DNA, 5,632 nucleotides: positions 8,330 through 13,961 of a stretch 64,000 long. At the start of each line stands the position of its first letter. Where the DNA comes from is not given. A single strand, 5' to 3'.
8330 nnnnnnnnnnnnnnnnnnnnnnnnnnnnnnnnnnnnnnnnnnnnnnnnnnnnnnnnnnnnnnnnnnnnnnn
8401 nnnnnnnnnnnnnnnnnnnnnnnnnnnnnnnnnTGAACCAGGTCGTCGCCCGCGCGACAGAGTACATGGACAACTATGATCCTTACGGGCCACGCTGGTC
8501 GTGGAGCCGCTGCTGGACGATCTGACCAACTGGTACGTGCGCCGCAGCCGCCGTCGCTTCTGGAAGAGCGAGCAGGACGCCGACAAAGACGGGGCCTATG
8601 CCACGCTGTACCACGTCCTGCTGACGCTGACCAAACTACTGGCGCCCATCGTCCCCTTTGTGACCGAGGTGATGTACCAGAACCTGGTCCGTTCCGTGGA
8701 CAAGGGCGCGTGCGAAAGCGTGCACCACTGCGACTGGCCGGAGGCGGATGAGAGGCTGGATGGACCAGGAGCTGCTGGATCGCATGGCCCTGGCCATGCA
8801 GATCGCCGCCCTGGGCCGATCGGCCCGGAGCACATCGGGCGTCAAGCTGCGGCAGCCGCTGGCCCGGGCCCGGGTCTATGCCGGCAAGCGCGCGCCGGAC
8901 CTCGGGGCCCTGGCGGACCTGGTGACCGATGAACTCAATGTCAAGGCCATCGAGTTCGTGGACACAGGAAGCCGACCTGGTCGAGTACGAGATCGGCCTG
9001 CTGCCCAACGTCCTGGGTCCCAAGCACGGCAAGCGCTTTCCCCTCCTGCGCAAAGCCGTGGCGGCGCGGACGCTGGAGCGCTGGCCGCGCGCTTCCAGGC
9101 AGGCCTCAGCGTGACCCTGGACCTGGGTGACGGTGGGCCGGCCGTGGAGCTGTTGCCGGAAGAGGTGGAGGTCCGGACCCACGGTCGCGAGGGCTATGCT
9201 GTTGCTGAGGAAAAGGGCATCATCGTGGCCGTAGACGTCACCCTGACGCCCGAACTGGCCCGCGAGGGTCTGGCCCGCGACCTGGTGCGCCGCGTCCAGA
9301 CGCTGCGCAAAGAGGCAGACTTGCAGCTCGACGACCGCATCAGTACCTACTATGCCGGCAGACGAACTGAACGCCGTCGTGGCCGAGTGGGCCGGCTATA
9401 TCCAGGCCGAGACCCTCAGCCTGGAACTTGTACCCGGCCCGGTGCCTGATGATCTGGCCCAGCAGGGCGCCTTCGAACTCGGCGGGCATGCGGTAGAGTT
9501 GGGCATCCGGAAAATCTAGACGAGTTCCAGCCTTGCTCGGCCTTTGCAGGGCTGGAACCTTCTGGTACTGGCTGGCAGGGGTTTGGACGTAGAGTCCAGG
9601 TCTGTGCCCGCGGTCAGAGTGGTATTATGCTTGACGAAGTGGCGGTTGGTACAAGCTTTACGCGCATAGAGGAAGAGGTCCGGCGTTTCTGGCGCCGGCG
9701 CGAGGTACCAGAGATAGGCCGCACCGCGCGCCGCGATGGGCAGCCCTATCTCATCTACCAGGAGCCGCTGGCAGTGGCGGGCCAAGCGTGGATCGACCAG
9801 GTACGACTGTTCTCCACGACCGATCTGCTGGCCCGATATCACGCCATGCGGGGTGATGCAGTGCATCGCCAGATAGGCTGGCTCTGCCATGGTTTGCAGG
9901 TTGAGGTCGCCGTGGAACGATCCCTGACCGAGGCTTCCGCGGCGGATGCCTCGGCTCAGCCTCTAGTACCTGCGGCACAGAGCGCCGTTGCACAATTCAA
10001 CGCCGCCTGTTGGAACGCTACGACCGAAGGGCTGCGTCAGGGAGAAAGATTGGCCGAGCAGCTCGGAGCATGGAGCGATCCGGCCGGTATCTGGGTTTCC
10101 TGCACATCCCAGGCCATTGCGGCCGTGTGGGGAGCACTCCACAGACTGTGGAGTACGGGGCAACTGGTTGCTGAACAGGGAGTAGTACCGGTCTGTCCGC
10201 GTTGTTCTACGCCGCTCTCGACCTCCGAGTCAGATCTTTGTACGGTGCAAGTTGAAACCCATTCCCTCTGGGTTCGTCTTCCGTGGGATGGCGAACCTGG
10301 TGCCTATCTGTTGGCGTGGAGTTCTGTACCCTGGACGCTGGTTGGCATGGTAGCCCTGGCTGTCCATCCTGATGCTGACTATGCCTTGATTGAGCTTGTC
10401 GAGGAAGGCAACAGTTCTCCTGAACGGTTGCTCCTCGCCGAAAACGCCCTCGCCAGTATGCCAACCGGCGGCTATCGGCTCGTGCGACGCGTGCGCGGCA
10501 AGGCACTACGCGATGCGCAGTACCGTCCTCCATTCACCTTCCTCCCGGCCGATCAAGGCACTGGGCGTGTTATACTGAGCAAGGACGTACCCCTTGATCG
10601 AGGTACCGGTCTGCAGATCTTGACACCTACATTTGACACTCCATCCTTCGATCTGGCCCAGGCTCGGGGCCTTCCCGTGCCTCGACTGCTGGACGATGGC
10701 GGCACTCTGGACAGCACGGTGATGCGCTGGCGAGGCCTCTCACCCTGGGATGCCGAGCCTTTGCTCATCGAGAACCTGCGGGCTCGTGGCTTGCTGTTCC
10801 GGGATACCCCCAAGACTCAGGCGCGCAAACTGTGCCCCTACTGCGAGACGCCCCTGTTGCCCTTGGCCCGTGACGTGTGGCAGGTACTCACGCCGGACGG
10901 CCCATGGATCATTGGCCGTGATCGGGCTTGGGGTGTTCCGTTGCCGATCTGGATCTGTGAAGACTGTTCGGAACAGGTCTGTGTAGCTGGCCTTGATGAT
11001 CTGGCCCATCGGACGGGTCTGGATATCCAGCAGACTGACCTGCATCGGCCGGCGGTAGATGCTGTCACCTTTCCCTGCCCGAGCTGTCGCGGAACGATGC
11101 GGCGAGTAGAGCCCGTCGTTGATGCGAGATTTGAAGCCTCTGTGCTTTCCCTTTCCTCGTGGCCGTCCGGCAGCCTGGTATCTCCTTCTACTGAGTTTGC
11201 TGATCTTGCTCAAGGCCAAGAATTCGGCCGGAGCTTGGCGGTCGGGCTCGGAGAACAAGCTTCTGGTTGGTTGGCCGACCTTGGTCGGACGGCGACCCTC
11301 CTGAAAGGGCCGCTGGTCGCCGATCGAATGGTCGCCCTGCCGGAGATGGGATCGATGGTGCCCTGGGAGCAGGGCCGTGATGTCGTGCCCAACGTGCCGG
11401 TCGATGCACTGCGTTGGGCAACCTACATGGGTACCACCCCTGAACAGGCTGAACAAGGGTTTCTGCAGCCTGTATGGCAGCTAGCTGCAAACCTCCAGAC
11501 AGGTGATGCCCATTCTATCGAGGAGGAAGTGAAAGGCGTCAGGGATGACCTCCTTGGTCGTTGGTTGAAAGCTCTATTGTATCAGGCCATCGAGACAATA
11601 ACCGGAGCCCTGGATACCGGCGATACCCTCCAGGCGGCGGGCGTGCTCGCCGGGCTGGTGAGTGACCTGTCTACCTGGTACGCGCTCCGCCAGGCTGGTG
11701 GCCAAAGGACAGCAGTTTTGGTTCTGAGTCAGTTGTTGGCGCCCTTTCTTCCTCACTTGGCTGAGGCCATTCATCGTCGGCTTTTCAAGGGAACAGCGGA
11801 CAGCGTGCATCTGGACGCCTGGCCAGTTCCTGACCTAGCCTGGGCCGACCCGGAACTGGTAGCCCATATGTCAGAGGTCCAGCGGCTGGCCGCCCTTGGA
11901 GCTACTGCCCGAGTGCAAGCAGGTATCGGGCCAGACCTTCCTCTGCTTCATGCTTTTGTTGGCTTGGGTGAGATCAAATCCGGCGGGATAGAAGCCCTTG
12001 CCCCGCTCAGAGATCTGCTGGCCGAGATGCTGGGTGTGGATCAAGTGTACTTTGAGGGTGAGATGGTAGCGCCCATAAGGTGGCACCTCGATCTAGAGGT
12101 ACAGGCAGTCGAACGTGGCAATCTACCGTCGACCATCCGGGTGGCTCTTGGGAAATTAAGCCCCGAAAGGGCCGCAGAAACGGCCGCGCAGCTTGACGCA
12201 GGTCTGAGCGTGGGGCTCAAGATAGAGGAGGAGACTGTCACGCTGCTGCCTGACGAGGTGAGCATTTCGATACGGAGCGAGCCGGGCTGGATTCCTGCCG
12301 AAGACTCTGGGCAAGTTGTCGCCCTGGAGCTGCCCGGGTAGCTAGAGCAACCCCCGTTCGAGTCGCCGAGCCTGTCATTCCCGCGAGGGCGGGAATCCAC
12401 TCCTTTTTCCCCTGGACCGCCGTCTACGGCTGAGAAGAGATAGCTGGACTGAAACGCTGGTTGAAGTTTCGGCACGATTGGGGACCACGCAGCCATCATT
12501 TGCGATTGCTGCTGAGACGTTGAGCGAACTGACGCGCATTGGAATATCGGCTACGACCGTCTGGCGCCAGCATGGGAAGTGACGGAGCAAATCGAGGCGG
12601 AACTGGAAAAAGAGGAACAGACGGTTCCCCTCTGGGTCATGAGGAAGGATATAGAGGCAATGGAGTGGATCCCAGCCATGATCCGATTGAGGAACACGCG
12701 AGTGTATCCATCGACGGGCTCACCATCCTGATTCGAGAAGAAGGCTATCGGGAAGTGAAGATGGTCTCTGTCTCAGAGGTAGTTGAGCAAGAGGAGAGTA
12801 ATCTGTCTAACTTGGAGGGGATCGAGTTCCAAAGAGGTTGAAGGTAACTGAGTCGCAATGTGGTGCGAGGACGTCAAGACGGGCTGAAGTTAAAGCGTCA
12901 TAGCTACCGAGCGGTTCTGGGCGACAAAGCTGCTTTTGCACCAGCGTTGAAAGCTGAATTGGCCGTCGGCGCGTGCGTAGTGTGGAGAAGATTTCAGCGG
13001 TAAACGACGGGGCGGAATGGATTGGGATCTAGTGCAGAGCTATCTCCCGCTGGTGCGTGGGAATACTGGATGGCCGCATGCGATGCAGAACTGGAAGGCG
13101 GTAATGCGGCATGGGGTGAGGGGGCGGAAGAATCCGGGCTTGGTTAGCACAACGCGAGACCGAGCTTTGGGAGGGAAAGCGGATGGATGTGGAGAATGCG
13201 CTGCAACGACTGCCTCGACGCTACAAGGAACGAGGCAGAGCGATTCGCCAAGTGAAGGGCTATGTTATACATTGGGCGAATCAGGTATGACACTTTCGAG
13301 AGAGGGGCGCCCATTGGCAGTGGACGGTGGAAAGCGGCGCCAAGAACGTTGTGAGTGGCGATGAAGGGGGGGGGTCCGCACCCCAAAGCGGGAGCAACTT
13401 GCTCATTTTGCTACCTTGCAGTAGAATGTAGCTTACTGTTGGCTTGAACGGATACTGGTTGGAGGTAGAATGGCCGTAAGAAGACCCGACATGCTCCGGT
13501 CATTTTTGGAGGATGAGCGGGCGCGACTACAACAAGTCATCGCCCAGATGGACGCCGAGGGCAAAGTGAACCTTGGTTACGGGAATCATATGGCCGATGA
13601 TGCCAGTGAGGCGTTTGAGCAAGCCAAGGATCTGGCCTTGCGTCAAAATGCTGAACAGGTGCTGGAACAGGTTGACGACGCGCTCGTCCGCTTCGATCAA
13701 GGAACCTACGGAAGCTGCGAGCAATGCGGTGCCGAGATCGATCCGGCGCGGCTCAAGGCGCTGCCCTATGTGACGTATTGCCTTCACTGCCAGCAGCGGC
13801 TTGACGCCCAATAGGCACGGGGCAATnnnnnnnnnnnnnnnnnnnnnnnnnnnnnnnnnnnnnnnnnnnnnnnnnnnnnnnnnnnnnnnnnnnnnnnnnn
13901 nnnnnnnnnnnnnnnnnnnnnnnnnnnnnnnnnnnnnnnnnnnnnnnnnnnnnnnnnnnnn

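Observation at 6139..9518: Canonical ileS carries >=10 frameshifts while flanking genes are intact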

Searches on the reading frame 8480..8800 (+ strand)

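Call 4: search_protein_families(library=ncbifam, proteins=[window:8480-8800:+])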
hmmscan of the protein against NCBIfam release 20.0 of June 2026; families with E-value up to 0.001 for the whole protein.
window:8480-8800:+ (107 aa): 9 families
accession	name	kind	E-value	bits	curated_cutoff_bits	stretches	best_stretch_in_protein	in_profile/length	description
TIGR00392.1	ileS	equivalog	1.7e-19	69.5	621.4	1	12-91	732-808/861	isoleucine--tRNA ligase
NF000257.1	MupA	exception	1.2e-16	59.6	1900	1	10-91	702-776/1024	mupirocin-resistant isoleucine--tRNA ligase MupA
NF000258.1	MupB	exception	7.8e-16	57.1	1900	1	8-91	702-778/1033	mupirocin-resistant isoleucine--tRNA ligase MupB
TIGR00422.1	valS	equivalog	2.2e-12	45.8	612.1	1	7-93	638-718/863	valine--tRNA ligase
NF009687.0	PRK13208.1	equivalog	6.6e-11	41.1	738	1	13-93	649-722/801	valine--tRNA ligase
NF004349.1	PRK05729.1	equivalog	2.3e-09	36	704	1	9-92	626-701/860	valine--tRNA ligase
NF011492.0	PRK14900.1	equivalog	2.4e-09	35.6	1783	1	9-95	648-733/1044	valine--tRNA ligase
NF000540.1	alt_ValS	exception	6.4e-08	31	900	1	8-92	682-759/827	valine--tRNA ligase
TIGR00395.1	leuS_arch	equivalog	0.00035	18.7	648.5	1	17-92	736-793/938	leucine--tRNA ligase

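Call 5: search_protein_families(library=pfam, proteins=[window:8480-8800:+])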
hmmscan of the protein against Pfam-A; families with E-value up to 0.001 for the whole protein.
window:8480-8800:+ (107 aa): 1 family
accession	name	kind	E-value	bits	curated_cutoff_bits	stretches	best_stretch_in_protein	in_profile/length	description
PF08264.19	Anticodon_1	-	5.6e-20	72.2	25.1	1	10-91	34-108/148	Anticodon-binding domain of tRNA ligase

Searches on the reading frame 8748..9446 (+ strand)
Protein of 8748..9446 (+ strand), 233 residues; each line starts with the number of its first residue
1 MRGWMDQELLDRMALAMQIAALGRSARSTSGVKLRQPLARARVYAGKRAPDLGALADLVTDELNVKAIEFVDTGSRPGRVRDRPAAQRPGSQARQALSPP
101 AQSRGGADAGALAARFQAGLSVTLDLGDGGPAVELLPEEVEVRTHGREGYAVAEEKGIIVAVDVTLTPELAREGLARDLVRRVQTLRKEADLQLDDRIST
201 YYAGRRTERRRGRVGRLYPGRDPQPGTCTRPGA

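Call 4: search_protein_families(library=ncbifam, proteins=[window:8748-9446:+])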
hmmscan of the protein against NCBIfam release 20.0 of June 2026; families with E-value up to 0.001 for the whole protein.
window:8748-9446:+ (233 aa): 2 families
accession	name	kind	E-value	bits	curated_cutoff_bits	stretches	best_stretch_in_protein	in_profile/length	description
NF000257.1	MupA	exception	3.5e-15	54.8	1900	1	134-202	905-973/1024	mupirocin-resistant isoleucine--tRNA ligase MupA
NF000258.1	MupB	exception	2.9e-08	32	1900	1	155-199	932-976/1033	mupirocin-resistant isoleucine--tRNA ligase MupB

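Call 5: search_protein_families(library=pfam, proteins=[window:8748-9446:+])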
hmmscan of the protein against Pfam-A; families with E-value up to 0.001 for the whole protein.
window:8748-9446:+ (233 aa): 1 family
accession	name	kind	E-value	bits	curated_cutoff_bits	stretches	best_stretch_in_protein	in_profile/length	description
PF19302.4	DUF5915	-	2e-26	93.2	27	1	57-206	2-148/195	Domain of unknown function (DUF5915)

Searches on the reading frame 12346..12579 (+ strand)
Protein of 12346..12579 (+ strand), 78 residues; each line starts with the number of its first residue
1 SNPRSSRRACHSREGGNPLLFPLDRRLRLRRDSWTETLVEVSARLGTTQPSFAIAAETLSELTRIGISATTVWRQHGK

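Call 55: search_protein_families(library=ncbifam, proteins=[window:12346-12579:+], max_evalue=1)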
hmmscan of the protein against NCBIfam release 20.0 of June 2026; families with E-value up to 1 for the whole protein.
seq(78 aa): 3 families
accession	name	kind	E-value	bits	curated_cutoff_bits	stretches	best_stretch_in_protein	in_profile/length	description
NF033572.1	transpos_ISKra4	equivalog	1.3e-05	24.5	205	1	7-74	87-153/422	ISKra4 family transposase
NF033529.1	transpos_ISLre2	equivalog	5.2e-05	22.7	200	1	7-74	7-73/382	ISLre2 family transposase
NF041731.2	transpos_ISH6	equivalog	0.035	12.8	240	1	20-74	98-152/414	ISH6 family transposase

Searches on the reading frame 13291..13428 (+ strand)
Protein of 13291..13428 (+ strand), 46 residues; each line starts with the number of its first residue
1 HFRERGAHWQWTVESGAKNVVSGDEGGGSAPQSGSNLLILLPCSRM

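Call 55: search_protein_families(library=ncbifam, proteins=[window:13291-13428:+], max_evalue=1)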
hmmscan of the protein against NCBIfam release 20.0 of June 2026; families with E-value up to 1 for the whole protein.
seq(46 aa): 2 families
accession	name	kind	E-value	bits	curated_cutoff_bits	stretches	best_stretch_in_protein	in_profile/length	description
TIGR03102.1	halo_cynanin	subfamily_domain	0.053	13.6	93.8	1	8-27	53-72/115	halocyanin domain-containing protein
NF006842.0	PRK09357.2-3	equivalog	0.16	10.6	695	1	1-25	67-91/440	dihydroorotase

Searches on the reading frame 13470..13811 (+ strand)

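Call 45: search_protein_families(library=pfam, proteins=[window:13470-13811:+], max_evalue=0.001)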
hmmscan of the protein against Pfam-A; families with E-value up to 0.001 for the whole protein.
window:13470-13811:+ (114 aa): 1 family
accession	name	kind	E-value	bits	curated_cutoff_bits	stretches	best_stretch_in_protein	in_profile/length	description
PF01258.23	zf-dskA_traR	-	3.4e-15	56.2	24.9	1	78-111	1-34/36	Prokaryotic dksA/traR C4-type zinc finger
